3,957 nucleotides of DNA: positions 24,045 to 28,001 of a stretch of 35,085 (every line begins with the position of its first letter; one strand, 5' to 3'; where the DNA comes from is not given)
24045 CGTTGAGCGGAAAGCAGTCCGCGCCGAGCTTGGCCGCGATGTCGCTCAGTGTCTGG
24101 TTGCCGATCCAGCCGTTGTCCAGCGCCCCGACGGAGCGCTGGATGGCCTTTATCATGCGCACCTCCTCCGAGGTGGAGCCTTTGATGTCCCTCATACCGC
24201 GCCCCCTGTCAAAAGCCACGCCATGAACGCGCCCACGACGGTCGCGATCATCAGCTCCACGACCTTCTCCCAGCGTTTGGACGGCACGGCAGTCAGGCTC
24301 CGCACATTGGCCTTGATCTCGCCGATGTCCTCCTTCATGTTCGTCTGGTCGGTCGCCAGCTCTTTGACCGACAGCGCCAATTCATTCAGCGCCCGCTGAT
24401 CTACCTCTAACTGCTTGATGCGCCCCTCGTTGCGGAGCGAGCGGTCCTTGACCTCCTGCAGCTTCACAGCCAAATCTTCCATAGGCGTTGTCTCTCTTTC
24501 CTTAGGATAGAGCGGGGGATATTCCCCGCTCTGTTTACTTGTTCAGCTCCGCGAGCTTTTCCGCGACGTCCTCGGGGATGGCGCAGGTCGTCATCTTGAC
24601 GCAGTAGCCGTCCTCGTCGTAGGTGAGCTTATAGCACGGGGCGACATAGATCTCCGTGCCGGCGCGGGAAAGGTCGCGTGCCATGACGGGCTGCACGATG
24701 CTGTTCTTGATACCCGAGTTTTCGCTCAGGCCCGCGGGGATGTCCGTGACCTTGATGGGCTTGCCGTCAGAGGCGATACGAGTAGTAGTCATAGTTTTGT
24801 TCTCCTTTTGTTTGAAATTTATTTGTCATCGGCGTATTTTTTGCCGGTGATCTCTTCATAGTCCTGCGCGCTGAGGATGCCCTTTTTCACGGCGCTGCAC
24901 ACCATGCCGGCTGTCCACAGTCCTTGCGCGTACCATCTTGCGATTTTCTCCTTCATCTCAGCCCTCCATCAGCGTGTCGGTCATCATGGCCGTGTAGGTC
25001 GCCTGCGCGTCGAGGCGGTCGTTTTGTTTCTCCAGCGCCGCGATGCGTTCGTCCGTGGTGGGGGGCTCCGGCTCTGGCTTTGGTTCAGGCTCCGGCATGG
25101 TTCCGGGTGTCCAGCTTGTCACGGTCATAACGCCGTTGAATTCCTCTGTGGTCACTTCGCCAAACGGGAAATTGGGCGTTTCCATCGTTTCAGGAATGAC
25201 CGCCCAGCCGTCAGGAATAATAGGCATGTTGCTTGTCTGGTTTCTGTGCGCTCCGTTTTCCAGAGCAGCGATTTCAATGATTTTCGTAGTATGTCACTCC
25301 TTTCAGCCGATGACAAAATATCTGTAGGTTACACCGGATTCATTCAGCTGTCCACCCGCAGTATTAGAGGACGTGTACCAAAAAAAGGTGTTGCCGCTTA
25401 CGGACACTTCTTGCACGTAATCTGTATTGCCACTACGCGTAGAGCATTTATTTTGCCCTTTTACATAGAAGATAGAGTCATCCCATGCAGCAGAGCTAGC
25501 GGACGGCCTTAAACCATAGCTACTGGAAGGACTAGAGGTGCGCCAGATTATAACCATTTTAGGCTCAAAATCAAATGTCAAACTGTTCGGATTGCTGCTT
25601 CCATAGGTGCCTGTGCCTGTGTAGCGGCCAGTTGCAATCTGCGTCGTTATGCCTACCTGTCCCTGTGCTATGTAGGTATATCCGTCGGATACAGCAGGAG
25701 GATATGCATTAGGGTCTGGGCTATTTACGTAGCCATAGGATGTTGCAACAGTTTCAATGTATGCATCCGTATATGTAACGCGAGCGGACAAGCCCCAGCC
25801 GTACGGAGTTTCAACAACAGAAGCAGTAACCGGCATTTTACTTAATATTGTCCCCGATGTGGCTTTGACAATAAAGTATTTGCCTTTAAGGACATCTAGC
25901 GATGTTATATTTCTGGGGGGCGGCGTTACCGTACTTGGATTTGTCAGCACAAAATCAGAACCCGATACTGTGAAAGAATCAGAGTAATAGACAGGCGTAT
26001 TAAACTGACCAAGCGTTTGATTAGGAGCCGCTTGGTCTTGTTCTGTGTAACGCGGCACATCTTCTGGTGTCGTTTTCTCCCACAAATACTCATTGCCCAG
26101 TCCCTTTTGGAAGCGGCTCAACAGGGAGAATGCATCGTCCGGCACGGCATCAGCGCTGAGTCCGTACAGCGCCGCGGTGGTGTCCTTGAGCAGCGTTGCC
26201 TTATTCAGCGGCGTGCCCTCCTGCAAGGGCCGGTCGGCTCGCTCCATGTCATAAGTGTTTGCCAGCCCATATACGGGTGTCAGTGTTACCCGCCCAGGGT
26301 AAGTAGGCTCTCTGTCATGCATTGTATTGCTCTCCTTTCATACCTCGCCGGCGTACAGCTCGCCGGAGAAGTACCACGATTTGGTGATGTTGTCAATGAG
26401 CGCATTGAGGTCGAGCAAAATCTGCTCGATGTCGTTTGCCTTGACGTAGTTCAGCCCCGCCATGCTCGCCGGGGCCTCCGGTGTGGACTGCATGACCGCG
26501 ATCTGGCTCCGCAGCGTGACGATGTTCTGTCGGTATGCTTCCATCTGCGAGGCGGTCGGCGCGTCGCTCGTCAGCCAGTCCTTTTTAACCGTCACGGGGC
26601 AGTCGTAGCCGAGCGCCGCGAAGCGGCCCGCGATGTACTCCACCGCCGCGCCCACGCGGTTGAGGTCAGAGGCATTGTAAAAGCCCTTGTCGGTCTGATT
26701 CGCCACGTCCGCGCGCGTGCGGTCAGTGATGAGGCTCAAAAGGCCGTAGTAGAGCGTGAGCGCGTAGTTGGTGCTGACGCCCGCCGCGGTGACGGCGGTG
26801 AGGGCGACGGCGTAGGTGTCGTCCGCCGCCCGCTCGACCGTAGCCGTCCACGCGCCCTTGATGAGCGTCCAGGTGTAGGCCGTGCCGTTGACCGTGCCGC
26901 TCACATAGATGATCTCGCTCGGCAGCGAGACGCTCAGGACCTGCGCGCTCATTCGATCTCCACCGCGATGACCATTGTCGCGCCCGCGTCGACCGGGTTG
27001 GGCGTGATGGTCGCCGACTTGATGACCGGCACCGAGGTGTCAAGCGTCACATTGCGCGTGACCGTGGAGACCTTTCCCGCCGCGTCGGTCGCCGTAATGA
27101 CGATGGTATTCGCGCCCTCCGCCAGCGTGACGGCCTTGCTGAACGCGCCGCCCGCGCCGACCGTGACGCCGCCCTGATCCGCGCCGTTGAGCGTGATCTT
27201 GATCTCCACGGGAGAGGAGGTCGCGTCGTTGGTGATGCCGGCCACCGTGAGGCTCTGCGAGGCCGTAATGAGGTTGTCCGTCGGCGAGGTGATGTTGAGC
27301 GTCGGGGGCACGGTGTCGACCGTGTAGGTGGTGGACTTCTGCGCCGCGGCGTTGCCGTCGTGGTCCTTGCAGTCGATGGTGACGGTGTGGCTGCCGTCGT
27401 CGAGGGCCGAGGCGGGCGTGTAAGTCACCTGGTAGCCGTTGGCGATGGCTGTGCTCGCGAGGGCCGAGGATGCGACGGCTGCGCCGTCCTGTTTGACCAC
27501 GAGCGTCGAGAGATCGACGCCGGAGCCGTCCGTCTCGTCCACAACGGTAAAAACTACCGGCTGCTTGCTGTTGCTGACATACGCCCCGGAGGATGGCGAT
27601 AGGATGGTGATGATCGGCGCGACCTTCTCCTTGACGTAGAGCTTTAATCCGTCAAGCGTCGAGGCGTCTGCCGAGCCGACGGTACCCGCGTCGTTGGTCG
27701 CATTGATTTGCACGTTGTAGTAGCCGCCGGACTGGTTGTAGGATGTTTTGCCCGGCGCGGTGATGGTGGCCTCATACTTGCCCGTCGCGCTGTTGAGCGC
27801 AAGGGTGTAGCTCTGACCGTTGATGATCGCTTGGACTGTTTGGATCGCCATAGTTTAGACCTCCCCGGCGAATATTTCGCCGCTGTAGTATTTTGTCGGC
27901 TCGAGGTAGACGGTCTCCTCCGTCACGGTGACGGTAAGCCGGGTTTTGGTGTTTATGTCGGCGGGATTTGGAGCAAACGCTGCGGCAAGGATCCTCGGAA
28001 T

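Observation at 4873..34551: Dispersed, over-represented 17-bp palindrome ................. (5 perfect + 3 near copies)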

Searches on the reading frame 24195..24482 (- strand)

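Call 17: search_protein_families(library=pfam, proteins=[window:24195-24482:-], max_evalue=0.01)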
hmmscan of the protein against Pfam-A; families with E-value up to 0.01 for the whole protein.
window:24195-24482:- (96 aa): 1 family
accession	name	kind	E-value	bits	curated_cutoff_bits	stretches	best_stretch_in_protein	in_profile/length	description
PF24073.1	DUF7365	-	0.0047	17.5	27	1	3-58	44-99/101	Coiled-coil region of unknown function (DUF7365)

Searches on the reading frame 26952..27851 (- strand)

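Call 17: search_protein_families(library=pfam, proteins=[window:26952-27851:-], max_evalue=0.01)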
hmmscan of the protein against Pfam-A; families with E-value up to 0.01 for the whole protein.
window:26952-27851:- (300 aa): 7 families
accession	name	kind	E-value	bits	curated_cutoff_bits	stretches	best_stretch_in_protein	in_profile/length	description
PF09136.16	Glucodextran_B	-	1.6e-18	66.8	27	1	183-271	1-82/83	Glucodextranase, domain B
PF19077.6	Big_13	-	2e-15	57.6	27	2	114-180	40-102/102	Bacterial Ig-like domain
PF17957.7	Big_7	-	8.7e-08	33.1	24.1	1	79-159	1-70/70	Bacterial Ig domain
PF13750.12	Big_3_3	-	1.9e-05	24.9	27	1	140-223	3-88/157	Bacterial Ig-like domain (group 3)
PF00801.26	PKD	-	0.00058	20.3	23.5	0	94-174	12-78/80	PKD domain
PF12733.13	Cadherin-like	-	0.0034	18.2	24.2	1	202-269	25-85/89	Cadherin-like beta sandwich domain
PF13860.13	FlgD_ig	-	0.0051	17.2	27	0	127-173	22-68/79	FlgD Ig-like domain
